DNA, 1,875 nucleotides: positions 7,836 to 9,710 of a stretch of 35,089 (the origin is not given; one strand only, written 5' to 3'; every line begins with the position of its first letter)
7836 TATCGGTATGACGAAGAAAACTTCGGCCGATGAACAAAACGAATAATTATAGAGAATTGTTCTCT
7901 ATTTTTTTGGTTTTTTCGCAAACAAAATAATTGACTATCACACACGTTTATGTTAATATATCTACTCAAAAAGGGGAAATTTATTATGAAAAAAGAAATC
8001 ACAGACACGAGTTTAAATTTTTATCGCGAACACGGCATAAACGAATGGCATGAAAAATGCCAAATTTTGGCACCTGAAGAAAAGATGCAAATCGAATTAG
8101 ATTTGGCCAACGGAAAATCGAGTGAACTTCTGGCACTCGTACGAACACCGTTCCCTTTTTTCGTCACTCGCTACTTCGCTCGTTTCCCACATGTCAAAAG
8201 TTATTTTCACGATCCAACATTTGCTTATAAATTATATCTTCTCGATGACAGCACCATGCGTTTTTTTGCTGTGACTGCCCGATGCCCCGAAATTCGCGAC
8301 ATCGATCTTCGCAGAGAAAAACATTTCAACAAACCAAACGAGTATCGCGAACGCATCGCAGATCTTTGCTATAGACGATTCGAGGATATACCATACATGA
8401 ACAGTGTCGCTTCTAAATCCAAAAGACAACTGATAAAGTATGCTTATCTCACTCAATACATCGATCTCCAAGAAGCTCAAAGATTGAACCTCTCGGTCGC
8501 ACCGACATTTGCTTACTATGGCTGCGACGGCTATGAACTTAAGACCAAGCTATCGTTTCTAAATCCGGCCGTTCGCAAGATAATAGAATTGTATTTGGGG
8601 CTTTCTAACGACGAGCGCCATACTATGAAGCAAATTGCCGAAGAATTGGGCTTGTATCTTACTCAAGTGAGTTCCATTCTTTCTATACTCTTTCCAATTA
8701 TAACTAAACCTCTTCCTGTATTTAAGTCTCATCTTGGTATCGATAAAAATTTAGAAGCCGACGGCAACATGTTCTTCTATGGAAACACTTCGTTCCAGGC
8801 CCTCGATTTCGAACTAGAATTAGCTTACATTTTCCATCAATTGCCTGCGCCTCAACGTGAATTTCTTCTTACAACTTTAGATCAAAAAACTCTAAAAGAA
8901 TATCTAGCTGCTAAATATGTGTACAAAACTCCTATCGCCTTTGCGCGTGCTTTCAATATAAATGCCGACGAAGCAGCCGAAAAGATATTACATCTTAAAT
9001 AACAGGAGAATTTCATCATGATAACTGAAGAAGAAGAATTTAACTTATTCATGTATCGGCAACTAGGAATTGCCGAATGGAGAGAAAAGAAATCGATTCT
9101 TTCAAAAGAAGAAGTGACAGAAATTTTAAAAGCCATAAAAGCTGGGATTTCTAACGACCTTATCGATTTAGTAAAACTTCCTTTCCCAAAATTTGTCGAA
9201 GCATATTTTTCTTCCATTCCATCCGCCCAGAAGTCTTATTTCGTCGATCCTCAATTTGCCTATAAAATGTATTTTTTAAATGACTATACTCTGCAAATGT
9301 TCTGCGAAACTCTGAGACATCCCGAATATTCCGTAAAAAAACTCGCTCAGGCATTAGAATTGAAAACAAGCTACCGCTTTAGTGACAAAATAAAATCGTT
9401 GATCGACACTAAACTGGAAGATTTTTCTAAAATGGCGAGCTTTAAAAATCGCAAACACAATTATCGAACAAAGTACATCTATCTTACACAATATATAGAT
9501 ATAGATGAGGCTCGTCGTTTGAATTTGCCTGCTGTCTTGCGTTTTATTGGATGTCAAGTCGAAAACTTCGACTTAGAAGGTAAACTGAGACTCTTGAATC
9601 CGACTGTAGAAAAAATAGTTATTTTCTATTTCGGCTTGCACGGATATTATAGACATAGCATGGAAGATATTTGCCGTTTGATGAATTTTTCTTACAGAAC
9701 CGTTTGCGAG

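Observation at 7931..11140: Promoter-led tandem triplet of unrecognised paralogs between recA and yebC/rny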

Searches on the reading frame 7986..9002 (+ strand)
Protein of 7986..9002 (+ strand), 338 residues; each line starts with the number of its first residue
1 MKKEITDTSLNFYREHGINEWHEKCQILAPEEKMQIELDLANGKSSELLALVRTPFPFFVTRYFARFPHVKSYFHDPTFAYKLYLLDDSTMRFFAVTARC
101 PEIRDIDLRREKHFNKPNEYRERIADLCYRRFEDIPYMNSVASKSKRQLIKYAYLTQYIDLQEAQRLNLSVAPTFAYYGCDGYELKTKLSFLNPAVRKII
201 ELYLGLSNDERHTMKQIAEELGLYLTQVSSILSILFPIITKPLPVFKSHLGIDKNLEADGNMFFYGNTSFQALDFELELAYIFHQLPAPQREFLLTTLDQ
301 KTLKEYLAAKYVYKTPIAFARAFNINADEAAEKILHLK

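Call 3: search_protein_families(library=pfam, proteins=[window:7986-9002:+], max_evalue=1)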
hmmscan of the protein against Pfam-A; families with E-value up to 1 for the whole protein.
window:7986-9002:+ (338 aa): 2 families
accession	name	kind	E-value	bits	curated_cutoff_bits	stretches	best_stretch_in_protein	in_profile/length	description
PF04545.22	Sigma70_r4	-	0.00034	20.5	24.1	1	192-232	5-41/50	Sigma-70, region 4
PF13412.12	HTH_24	-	0.0037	17.3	21.9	1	206-232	12-38/48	Winged helix-turn-helix DNA-binding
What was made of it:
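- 7986..9002 (+): paralog A (338 aa), the first-position copy. Sub-threshold Sigma70_r4 hit at residues 192-232 (call 3).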

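Call 4: search_protein_families(library=ncbifam, proteins=[window:7986-9002:+], max_evalue=1)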
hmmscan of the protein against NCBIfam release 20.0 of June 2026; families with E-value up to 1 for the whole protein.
window:7986-9002:+ (338 aa): 7 families
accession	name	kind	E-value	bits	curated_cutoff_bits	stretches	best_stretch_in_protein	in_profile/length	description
NF004471.0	PRK05803.1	subfamily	0.0021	17.3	252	1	184-231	169-216/235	RNA polymerase sporulation sigma factor SigK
TIGR02846.1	spore_sigmaK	equivalog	0.0032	17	298.65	1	184-231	167-214/227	RNA polymerase sporulation sigma factor SigK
TIGR02997.1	Sig70-cyanoRpoD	subfamily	0.0032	16.8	384.5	1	184-231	242-289/298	RNA polymerase sigma factor, RpoD/SigA family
NF006158.0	PRK08301.1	equivalog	0.017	14.6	339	1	185-229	179-223/241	RNA polymerase sporulation sigma factor SigE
TIGR02835.1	spore_sigmaE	equivalog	0.028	13.9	348.6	1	185-230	172-217/234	RNA polymerase sporulation sigma factor SigE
TIGR02937.1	sigma70-ECF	superfamily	0.055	13.1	42.9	1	185-233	111-155/165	sigma-70 family RNA polymerase sigma factor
TIGR02394.1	rpoS_proteo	equivalog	0.082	12.4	378.7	1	186-228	217-259/285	RNA polymerase sigma factor RpoS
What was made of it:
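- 8523..8702 (+): sigma-70 region-4-like HTH domain of A. Pfam Sigma70_r4 E 3.4e-4, and NCBIfam SigK/SigE/RpoD region 4 (calls 3, 4).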

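Call 7: search_protein_families(library=phrogs, proteins=[window:7986-9002:+], max_evalue=1)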
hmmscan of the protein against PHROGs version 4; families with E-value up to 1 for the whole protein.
window:7986-9002:+ (338 aa): 2 families
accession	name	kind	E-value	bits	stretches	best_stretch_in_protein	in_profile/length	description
phrog_351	-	transcription regulation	0.0053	16.3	1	184-232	668-715/928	RNA polymerase sigma factor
phrog_30529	-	unknown function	0.22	12.5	1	70-114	7-49/59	-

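Call 8: search_solved_structures(query=A1, max_evalue=10)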
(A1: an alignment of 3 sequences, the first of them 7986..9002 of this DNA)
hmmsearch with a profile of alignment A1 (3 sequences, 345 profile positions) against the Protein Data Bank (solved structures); distinct sequences matched with E-value up to 10: 0.

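Call 53: search_protein_families(library=padloc, proteins=[window:7986-9002:+], max_evalue=1)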
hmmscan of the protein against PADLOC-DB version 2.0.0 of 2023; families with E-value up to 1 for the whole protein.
window:7986-9002:+ (338 aa): 0 families

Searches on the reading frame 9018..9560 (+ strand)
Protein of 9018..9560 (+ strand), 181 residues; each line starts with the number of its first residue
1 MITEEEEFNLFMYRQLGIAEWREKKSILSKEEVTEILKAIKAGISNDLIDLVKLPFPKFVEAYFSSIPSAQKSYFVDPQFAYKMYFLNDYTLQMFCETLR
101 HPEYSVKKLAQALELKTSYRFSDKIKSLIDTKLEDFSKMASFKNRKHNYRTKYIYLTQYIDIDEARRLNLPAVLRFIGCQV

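Call 47: predict_structure(alignment_id=A4)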
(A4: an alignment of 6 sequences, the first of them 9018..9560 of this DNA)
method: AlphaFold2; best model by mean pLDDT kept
length: 181 residues; sequences in the alignment: 6
mean_pLDDT: 86.2   pTM: 0.83
mean pLDDT of the five models: 86.2, 85.3, 84.5, 84.4, 83.8
residues with pLDDT >= 90: 87; 70-90: 73; 50-70: 21; < 50: 0
segments of 3 or more residues with pLDDT < 50: none
pLDDT, mean of each block of 10 residues (from residue 1): 85 93 94 95 94 95 90 88 92 92 90 79 88 78 65 86 88 64 51
secondary structure, 60 per line:
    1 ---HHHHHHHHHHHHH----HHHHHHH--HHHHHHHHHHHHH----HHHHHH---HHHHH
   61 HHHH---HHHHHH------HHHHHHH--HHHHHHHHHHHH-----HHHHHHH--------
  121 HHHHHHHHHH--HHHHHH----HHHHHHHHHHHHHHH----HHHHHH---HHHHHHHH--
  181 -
elements in order: H4-16 H21-27 H30-42 H47-52 H56-64 H68-73 H80-86 H89-100 H106-112 H121-130 H133-138 H143-157 H162-167 H171-178

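Call 51: fold_search(model_id=the predicted structure, library=pdb)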
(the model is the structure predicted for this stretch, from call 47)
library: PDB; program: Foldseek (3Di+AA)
matches with E <= 10: 204; with E <= 0.001: 0
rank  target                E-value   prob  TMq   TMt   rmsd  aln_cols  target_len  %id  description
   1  1pqd                  1.8e+00  0.08  0.16  0.17  12.5       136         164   12  T4 LYSOZYME CORE REPACKING MUTANT CORE10/TA (released 2003-10-07)
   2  9k3b_V                2.2e+00  0.08  0.20  0.13  14.8       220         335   12  Human RNA Polymerase III de novo transcribing complex 10 overall (TC10-overall) (released 2025-04-16)
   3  4be7_B                2.2e+00  0.08  0.13  0.04  16.9       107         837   18  MUTANT (K220R) OF THE HSDR SUBUNIT OF THE ECOR124I RESTRICTION ENZYME IN COMPLEX WITH ATP (released 2014-03-26)
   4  2qar_C                2.2e+00  0.07  0.16  0.17  12.3       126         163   13  Structure of the 2TEL crystallization module fused to T4 lysozyme with a helical linker. (released 2008-01-15)
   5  1pqi                  2.3e+00  0.06  0.16  0.16  12.5       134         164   13  T4 LYSOZYME CORE REPACKING MUTANT I118L/CORE7/TA (released 2003-10-07)
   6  9r4g                  2.4e+00  0.07  0.16  0.17  12.3       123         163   11  Spitrobot-2 advances time-resolvedcryo-trapping crystallography to under 25 ms: T4 Lysozyme, mutant L99A bound with indo (released 2025-12-03)
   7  8iue_V                2.9e+00  0.09  0.23  0.15  13.6       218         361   14  RNA polymerase III pre-initiation complex melting complex 1 (released 2023-05-24)
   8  9djq                  2.9e+00  0.06  0.15  0.16  12.2       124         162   11  T4 Lysozyme T109H/G113H/D127H/V131H co-crystallized with Cu(II)-NTA (released 2026-02-18)
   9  9djr                  2.9e+00  0.06  0.16  0.16  12.2       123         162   10  T4 Lysozyme T115H/R119H/K147H/T151H co-crystallized with Cu(II)-NTA (released 2026-02-18)
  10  1pqk_A                2.9e+00  0.06  0.16  0.17  12.5       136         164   12  Repacking of the Core of T4 Lysozyme by Automated Design (released 2003-10-07)
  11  1cu0                  3.1e+00  0.06  0.16  0.17  12.3       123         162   11  T4 LYSOZYME MUTANT I78M (released 1999-11-10)
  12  1ssw                  3.2e+00  0.05  0.16  0.17  12.4       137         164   12  Crystal structure of phage T4 lysozyme mutant Y24A/Y25A/T26A/I27A/C54T/C97A (released 2004-10-19)
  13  216l_B                3.4e+00  0.06  0.17  0.18  11.5       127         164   11  STRUCTURAL BASIS OF ALPHA-HELIX PROPENSITY AT TWO SITES IN T4 LYSOZYME (released 1994-07-31)
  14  1pqm                  3.4e+00  0.05  0.16  0.17  12.5       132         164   11  T4 Lysozyme Core Repacking Mutant V149I/T152V/TA (released 2003-10-07)
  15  1dyg                  3.8e+00  0.05  0.16  0.17  12.3       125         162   11  DETERMINATION OF ALPHA-HELIX PROPENSITY WITHIN THE CONTEXT OF A FOLDED PROTEIN: SITES 44 AND 131 IN BACTERIOPHAGE T4 LYS (released 1993-10-31)
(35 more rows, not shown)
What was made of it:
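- Tried and rejected: Foldseek of a separate N-terminal model gave nothing; the top hit was T4 lysozyme at E 1.8 (call 51).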
